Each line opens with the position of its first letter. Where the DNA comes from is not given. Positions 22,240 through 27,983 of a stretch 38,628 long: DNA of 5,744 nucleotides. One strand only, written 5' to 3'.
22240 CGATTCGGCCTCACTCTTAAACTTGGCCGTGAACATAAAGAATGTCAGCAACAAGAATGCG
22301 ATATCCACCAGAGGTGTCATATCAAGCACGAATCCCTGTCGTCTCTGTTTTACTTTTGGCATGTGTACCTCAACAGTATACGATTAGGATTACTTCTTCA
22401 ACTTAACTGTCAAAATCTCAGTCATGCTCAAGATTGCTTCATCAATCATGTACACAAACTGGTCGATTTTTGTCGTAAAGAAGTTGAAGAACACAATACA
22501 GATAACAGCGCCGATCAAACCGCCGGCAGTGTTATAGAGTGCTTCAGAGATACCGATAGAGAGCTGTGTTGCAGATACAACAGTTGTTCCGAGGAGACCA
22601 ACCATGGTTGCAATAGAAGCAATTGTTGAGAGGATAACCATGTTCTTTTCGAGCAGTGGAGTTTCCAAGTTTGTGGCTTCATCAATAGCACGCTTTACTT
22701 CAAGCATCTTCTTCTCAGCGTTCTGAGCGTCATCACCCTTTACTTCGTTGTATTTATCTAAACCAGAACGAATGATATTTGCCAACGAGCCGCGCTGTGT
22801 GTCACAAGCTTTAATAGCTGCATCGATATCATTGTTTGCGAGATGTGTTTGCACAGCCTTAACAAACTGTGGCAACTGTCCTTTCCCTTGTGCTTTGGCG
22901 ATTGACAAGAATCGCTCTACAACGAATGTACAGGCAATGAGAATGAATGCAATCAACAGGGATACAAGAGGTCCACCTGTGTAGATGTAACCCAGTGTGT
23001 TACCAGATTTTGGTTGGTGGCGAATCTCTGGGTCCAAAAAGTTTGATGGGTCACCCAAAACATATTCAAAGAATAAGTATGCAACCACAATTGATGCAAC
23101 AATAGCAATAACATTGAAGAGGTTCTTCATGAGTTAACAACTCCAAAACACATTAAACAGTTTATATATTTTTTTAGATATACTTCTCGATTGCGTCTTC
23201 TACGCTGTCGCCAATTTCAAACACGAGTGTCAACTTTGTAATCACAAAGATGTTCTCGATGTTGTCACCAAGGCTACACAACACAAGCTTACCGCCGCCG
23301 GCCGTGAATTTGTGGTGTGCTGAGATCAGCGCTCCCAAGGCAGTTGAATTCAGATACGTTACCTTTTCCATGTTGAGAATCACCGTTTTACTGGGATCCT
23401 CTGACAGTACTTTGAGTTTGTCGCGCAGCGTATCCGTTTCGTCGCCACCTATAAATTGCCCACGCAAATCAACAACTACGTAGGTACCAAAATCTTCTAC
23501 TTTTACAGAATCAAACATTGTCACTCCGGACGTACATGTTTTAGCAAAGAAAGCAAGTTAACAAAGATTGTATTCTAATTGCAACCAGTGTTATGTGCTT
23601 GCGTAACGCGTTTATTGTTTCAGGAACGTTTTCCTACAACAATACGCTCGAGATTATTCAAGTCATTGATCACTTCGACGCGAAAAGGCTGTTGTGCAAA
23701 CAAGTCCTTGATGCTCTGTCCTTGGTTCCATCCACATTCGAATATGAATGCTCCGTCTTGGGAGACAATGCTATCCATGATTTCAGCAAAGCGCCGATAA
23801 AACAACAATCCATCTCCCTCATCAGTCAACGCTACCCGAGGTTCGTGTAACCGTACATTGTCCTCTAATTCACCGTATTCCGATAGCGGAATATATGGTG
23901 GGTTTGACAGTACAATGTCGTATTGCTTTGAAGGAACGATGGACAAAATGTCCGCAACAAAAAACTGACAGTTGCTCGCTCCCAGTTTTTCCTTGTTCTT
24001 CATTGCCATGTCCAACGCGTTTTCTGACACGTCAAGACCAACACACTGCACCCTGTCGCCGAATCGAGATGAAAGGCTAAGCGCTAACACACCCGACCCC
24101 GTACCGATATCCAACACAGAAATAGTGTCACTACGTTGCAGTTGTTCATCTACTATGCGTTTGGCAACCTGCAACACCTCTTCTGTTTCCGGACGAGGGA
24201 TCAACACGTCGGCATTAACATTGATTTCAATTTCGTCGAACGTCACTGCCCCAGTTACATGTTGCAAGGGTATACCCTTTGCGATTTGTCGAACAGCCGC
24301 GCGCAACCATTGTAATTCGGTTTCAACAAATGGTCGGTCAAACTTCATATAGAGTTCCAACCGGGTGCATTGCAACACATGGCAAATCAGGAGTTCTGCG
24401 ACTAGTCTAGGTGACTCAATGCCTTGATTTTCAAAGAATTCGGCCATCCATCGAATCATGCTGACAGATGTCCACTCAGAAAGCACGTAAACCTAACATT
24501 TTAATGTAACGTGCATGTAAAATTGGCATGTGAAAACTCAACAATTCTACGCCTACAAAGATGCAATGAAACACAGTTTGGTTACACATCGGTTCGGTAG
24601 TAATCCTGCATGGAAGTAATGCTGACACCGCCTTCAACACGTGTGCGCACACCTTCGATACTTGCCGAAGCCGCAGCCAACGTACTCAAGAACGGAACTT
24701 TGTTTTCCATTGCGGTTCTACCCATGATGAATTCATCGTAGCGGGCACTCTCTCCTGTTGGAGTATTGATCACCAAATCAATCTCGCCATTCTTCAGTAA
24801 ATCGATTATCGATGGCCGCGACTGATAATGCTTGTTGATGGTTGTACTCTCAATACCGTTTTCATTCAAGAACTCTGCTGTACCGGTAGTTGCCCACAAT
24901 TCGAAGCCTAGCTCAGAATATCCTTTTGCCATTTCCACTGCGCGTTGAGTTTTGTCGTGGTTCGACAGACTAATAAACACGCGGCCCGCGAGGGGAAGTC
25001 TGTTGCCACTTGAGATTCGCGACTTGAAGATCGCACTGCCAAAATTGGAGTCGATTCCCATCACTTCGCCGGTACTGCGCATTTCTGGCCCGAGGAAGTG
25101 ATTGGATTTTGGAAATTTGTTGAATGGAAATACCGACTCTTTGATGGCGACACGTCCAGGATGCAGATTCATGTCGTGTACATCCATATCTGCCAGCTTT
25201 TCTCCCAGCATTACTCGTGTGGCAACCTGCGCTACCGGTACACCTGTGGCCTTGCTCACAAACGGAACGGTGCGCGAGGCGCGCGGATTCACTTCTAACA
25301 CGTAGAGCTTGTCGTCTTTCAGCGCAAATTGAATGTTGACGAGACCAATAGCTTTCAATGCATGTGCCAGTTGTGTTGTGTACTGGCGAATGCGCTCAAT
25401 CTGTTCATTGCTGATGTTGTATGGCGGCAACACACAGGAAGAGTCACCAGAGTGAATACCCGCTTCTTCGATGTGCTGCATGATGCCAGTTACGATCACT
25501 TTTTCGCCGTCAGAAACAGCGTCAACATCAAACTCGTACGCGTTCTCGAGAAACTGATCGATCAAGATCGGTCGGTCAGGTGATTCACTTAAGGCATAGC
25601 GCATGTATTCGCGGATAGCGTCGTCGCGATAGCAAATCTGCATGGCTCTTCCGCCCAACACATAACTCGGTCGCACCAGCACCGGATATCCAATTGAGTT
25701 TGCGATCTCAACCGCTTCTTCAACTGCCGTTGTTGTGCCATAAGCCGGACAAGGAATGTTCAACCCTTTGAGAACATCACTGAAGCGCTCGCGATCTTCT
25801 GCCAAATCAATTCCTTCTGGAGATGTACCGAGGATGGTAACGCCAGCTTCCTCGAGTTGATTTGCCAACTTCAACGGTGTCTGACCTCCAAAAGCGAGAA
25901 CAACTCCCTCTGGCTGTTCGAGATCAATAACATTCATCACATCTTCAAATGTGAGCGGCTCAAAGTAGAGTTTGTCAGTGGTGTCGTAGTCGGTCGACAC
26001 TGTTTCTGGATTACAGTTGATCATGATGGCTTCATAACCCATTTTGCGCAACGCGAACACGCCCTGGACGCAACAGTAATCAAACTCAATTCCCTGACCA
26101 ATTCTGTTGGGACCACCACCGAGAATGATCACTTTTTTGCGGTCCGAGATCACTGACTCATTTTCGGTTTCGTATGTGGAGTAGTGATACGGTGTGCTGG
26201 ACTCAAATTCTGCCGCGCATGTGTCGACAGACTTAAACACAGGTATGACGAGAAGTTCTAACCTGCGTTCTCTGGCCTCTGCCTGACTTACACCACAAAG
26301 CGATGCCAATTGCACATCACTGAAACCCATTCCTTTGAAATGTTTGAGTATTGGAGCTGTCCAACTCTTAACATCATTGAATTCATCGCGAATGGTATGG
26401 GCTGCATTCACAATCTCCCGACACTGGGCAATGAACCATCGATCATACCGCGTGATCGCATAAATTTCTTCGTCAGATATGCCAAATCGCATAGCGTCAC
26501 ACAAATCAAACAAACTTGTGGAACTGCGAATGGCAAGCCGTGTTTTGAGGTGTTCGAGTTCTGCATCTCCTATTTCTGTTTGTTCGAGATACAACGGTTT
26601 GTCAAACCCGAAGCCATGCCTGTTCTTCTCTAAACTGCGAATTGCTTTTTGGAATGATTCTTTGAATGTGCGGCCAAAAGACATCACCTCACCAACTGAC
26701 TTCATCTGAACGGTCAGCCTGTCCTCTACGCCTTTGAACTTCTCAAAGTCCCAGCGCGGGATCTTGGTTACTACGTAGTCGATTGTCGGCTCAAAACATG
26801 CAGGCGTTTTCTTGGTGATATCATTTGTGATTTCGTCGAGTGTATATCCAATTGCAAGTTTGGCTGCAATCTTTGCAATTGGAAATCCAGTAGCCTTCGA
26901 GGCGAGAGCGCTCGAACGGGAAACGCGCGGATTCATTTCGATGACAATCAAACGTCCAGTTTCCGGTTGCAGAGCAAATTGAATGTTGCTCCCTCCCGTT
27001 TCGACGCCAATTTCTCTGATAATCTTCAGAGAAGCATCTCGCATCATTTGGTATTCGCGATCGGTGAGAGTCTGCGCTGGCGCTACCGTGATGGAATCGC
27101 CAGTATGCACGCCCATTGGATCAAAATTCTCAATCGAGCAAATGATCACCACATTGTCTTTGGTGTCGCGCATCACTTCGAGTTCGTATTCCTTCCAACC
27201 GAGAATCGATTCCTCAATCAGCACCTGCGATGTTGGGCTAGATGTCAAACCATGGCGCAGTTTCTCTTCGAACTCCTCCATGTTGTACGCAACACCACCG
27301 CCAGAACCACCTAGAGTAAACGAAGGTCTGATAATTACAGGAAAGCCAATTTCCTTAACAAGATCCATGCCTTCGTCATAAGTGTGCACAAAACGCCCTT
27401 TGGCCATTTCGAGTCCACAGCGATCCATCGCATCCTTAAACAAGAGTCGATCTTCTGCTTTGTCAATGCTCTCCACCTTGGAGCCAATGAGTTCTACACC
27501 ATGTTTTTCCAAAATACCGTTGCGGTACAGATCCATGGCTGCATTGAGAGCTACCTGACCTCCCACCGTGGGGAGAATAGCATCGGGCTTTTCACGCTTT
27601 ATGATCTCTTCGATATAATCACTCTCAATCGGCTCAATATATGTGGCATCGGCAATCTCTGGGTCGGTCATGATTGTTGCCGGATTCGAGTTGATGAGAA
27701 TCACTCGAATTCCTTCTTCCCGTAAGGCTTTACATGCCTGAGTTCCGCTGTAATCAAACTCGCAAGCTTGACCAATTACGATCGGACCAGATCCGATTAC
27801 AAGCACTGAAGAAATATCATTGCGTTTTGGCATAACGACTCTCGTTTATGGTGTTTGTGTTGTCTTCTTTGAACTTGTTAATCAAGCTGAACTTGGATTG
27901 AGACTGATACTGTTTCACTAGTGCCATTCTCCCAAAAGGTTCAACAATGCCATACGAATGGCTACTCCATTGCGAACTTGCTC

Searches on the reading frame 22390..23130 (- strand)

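Call 30: search_protein_families(library=pfam, proteins=[window:22390-23130:-], max_evalue=0.00001)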
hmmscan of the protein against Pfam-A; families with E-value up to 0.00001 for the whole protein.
window:22390-23130:- (246 aa): 1 family
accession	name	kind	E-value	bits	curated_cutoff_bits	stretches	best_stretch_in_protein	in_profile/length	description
PF01618.21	MotA_ExbB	-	9.8e-19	67.8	22.9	1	116-230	6-126/127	MotA/TolQ/ExbB proton channel family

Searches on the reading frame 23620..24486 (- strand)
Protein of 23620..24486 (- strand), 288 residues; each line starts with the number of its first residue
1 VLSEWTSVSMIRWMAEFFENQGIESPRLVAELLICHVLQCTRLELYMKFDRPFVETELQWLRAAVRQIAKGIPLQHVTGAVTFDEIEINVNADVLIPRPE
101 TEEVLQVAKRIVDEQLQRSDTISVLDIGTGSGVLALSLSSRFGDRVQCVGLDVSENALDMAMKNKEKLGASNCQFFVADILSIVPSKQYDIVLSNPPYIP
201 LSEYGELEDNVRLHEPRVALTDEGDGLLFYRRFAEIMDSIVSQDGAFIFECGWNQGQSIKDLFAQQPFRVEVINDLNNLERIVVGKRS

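Call 31: search_protein_families(library=pfam, proteins=[window:23620-24486:-], max_evalue=0.00001)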
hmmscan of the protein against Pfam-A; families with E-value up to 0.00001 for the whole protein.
window:23620-24486:- (288 aa): 10 families
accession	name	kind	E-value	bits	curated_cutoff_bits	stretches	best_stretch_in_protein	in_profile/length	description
PF17827.6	PrmC_N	-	4.1e-20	72.5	23.4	1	10-79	2-71/71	PrmC N-terminal domain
PF13847.12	Methyltransf_31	-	9.2e-15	55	27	1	121-195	4-81/145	Methyltransferase domain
PF05175.20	MTS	-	1.4e-14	54.5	23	1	109-198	20-108/170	Methyltransferase small domain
PF13649.12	Methyltransf_25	-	1.9e-12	48.1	27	1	124-195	1-71/97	Methyltransferase domain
PF06325.19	PrmA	-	7.3e-09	36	22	1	113-195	156-233/296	Ribosomal protein L11 methyltransferase (PrmA)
PF08241.18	Methyltransf_11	-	8.2e-08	33.2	21.2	1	125-195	1-67/95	Methyltransferase domain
PF01135.25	PCMT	-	2.2e-06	28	20.3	1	114-179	67-132/210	Protein-L-isoaspartate(D-aspartate) O-methyltransferase (PCMT)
PF13679.12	Methyltransf_32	-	2.5e-06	28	27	1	101-183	6-92/143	Methyltransferase domain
PF08242.18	Methyltransf_12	-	3.4e-06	28.1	30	1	125-195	1-72/98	Methyltransferase domain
PF03602.21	Cons_hypoth95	-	5.8e-06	26.5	24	1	98-199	22-124/182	Conserved hypothetical protein 95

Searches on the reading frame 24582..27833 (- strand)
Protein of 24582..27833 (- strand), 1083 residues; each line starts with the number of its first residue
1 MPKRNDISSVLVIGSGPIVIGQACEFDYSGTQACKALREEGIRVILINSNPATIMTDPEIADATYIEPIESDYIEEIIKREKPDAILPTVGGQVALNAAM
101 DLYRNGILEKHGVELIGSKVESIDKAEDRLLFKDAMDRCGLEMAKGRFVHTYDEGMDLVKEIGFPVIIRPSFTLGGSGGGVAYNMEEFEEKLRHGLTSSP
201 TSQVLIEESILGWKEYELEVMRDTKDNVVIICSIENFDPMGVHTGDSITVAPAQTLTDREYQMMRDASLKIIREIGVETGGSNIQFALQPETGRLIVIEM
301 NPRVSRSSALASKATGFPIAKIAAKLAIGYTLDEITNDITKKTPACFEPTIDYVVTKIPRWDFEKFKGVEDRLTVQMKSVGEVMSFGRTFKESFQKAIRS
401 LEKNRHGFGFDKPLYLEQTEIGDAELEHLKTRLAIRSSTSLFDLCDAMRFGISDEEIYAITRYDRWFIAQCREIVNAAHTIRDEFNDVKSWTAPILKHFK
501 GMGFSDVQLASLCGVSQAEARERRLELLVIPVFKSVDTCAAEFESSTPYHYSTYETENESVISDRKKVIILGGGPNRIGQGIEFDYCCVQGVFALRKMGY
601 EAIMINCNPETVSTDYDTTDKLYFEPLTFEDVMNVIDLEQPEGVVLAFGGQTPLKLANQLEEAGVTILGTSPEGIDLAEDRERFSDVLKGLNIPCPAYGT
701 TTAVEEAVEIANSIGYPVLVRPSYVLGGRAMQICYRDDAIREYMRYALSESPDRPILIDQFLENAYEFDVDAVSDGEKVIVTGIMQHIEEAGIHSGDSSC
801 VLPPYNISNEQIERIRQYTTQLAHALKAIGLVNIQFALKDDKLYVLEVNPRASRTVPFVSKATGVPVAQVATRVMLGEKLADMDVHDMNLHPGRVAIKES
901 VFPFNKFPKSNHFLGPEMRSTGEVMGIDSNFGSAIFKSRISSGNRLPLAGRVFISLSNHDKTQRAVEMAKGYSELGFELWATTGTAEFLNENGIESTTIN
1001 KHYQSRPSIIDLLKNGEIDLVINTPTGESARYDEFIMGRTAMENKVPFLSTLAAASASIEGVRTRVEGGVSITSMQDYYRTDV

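Call 31: search_protein_families(library=pfam, proteins=[window:24582-27833:-], max_evalue=0.00001)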
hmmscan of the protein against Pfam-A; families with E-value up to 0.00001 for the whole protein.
window:24582-27833:- (1083 aa): 10 families
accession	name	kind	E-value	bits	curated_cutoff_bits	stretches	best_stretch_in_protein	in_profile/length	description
PF02786.22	CPSase_L_D2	-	1.3e-113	378.2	19.8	2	128-334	1-210/211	Carbamoyl-phosphate synthase L chain, ATP binding domain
PF25596.1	CPSase_L_D1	-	5.4e-100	329.9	27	2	565-676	2-117/118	Carbamoyl phosphate synthase preATP-grasp domain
PF02142.27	MGS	-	4.9e-21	75.1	24.1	1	965-1048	2-92/94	MGS-like domain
PF02787.25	CPSase_L_D3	-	1.7e-16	60.4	26.6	1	433-512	3-79/80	Carbamoyl-phosphate synthetase large chain, oligomerisation domain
PF02222.28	ATP-grasp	-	2.1e-16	60.5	27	1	688-852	3-163/179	ATP-grasp domain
PF07478.18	Dala_Dala_lig_C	-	3.9e-16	59.6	24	1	706-850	27-174/204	D-ala D-ala ligase C-terminus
PF15632.11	ATPgrasp_Ter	-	1.5e-11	44.6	29.1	1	756-880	5-113/131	ATP-grasp in the biosynthetic pathway with Ter operon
PF02655.19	ATP-grasp_3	-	2.8e-10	41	23.2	1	679-852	2-157/160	ATP-grasp domain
PF01071.24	GARS_A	-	3.1e-10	40.6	27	0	686-851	8-188/194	Phosphoribosylglycinamide synthetase, ATP-grasp (A) domain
PF13535.11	ATP-grasp_4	-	1.5e-09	38.2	27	0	163-303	2-151/160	ATP-grasp domain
